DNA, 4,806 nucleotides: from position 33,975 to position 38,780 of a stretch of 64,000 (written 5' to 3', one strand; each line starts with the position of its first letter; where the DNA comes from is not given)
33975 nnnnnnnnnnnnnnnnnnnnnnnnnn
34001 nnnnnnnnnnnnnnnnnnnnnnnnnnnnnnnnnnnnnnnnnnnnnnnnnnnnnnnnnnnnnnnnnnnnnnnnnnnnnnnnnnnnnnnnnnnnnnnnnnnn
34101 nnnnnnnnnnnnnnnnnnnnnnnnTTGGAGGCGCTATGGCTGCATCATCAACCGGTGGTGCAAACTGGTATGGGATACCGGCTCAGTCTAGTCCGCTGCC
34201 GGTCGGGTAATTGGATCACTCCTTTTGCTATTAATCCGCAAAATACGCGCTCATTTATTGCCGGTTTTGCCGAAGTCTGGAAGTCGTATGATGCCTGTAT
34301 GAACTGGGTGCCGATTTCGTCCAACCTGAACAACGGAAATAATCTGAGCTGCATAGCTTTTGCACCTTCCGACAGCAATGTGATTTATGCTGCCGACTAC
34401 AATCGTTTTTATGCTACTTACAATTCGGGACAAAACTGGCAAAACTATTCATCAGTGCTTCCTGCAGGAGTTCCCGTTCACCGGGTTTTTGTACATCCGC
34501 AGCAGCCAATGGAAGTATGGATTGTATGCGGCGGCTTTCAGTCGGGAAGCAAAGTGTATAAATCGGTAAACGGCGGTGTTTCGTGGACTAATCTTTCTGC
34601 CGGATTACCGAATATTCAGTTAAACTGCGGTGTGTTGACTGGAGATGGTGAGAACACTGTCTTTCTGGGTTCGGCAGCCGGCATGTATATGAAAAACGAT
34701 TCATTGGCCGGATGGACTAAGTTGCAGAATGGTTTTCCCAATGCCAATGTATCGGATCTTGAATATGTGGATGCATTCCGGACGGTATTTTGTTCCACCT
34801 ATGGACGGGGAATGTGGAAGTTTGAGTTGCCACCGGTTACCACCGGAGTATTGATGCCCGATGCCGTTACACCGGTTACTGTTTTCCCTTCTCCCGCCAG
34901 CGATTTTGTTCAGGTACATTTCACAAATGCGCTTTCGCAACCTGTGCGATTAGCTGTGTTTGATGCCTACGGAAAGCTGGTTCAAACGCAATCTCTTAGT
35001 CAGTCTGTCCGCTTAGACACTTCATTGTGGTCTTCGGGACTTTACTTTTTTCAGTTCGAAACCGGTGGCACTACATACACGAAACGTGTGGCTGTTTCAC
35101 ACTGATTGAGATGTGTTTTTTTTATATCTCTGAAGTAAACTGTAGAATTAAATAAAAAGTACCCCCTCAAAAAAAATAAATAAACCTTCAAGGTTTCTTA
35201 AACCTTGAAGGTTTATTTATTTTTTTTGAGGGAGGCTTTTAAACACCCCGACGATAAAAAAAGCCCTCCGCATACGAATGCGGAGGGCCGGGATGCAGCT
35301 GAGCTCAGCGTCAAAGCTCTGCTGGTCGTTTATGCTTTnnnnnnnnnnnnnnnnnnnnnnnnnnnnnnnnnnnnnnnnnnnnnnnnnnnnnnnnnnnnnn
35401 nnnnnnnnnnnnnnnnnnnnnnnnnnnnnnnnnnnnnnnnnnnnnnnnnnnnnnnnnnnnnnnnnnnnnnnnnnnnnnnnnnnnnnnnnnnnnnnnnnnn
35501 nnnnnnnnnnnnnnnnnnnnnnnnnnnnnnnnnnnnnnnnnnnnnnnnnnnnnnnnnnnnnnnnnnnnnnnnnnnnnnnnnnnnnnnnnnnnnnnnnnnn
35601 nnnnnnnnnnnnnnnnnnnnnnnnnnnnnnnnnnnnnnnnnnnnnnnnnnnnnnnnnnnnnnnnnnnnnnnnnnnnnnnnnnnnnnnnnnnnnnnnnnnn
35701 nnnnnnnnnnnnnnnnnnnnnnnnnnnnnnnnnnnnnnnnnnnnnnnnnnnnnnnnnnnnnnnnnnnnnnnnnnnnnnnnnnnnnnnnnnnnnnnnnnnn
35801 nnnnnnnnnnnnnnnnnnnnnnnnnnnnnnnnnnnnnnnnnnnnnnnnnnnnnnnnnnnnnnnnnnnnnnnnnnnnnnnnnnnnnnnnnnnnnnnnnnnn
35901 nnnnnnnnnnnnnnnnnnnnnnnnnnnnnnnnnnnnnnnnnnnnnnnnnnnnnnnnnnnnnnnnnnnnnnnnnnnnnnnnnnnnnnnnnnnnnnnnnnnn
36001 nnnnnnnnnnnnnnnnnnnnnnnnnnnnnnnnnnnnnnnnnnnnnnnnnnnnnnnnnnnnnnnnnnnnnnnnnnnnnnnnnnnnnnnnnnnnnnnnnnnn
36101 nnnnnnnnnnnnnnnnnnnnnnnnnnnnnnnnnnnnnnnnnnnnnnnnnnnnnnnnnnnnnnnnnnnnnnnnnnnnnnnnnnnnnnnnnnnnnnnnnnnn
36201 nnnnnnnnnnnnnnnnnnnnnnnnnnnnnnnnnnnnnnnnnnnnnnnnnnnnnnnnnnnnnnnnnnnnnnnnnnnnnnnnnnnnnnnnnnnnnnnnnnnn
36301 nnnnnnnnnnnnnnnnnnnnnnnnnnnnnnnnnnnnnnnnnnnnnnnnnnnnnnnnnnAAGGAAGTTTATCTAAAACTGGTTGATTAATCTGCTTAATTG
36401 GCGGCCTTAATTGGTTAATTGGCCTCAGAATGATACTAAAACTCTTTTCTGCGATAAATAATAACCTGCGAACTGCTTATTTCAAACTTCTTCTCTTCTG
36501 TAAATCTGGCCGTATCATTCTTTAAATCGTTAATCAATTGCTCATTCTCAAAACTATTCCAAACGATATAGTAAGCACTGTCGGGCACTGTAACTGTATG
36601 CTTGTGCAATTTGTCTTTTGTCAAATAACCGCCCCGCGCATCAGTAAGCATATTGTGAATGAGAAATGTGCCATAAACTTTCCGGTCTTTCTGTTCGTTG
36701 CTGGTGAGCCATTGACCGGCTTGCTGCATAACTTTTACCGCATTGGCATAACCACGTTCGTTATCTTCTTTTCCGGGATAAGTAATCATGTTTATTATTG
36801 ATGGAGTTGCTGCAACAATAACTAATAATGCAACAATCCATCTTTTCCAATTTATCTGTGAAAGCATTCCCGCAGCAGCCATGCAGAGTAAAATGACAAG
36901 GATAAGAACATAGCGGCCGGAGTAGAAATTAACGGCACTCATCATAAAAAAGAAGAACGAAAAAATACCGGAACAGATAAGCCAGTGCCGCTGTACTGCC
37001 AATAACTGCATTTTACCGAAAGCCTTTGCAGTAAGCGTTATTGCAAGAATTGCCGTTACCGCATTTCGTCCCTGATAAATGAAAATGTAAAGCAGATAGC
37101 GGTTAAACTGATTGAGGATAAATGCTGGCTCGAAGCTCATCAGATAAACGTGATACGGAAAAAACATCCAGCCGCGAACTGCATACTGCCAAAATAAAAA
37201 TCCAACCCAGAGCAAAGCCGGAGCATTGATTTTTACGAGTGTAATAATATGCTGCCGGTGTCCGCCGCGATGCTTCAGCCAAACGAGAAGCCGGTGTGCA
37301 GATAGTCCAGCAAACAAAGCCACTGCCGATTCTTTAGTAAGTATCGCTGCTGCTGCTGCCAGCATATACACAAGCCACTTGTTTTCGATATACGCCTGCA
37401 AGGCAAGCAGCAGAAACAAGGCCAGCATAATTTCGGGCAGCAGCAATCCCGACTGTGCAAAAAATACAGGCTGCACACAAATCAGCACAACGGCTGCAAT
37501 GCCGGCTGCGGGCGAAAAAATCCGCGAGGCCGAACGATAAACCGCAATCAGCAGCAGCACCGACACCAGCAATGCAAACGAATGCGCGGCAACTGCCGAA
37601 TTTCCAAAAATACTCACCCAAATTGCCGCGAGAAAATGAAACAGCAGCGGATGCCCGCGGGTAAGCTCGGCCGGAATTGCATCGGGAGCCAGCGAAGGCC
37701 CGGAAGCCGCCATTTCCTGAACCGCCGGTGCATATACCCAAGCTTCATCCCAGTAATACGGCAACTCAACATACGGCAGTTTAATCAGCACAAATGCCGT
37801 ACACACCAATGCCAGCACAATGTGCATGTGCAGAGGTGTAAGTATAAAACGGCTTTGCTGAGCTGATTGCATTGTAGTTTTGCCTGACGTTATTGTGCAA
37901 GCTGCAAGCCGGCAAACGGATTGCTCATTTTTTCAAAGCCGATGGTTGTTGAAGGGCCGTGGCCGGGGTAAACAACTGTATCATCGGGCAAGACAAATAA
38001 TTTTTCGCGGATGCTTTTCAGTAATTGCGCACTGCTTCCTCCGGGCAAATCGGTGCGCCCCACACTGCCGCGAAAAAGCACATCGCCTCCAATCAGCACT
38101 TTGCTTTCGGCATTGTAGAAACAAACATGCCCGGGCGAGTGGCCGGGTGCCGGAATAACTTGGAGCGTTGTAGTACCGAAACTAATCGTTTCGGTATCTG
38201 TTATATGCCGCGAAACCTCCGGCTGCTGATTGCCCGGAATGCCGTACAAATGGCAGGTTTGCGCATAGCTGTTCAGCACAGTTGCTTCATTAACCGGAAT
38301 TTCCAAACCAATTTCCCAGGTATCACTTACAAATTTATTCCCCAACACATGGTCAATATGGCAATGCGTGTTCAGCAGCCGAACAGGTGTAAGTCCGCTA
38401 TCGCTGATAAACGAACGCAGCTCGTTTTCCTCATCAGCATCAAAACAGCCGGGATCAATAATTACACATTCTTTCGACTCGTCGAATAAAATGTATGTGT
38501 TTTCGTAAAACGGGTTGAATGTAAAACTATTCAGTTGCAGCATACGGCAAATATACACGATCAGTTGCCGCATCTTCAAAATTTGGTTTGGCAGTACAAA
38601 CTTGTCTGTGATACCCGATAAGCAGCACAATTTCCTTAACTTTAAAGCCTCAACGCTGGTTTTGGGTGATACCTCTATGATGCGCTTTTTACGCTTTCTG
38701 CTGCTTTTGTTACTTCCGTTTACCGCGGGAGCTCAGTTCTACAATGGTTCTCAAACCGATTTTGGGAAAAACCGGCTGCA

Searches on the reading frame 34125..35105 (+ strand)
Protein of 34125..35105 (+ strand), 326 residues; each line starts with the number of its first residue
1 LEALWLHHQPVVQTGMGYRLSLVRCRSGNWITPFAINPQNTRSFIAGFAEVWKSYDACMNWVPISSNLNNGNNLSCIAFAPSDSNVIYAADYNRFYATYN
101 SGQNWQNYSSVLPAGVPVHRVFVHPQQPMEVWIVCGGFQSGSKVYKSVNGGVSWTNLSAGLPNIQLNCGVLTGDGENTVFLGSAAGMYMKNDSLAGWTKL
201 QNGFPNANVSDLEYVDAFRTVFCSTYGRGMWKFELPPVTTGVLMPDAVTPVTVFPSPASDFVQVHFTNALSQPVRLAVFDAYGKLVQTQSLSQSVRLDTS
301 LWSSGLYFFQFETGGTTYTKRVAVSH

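Call 56: search_protein_families(library=pfam, proteins=[window:34125-35105:+], max_evalue=0.00001)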
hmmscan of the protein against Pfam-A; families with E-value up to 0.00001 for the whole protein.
window:34125-35105:+ (326 aa): 2 families
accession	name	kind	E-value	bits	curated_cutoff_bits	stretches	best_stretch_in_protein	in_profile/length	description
PF18962.6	Por_Secre_tail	-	7.9e-12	45.7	27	1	253-323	1-74/75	Secretion system C-terminal sorting domain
PF15902.12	Sortilin-Vps10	-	1.1e-08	34.8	33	1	50-166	2-121/446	Sortilin, neurotensin receptor 3,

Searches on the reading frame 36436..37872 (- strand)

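Call 56: search_protein_families(library=pfam, proteins=[window:36436-37872:-], max_evalue=0.00001)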
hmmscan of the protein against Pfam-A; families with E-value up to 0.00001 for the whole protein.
window:36436-37872:- (478 aa): 1 family
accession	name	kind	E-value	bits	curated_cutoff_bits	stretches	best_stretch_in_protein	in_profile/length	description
PF13231.12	PMT_2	-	6.8e-12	46.3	26.1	1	74-220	2-158/160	Dolichyl-phosphate-mannose-protein mannosyltransferase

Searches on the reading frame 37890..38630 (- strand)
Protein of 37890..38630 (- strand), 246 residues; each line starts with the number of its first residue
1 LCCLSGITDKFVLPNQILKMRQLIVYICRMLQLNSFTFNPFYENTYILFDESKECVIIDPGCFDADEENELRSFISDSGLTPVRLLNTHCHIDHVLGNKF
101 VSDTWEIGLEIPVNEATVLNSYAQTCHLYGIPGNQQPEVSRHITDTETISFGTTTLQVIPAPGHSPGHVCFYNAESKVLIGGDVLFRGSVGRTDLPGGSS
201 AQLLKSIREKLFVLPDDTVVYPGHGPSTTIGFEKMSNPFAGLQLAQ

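Call 56: search_protein_families(library=pfam, proteins=[window:37890-38630:-], max_evalue=0.00001)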
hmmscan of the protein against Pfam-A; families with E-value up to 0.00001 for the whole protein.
window:37890-38630:- (246 aa): 2 families
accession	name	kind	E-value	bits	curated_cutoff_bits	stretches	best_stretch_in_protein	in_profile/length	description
PF00753.33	Lactamase_B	-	4.4e-29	102.3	22.7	1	40-224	3-196/196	Metallo-beta-lactamase superfamily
PF19583.5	ODP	-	6.5e-06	26.6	27.2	0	144-185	94-137/194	ODP family beta lactamase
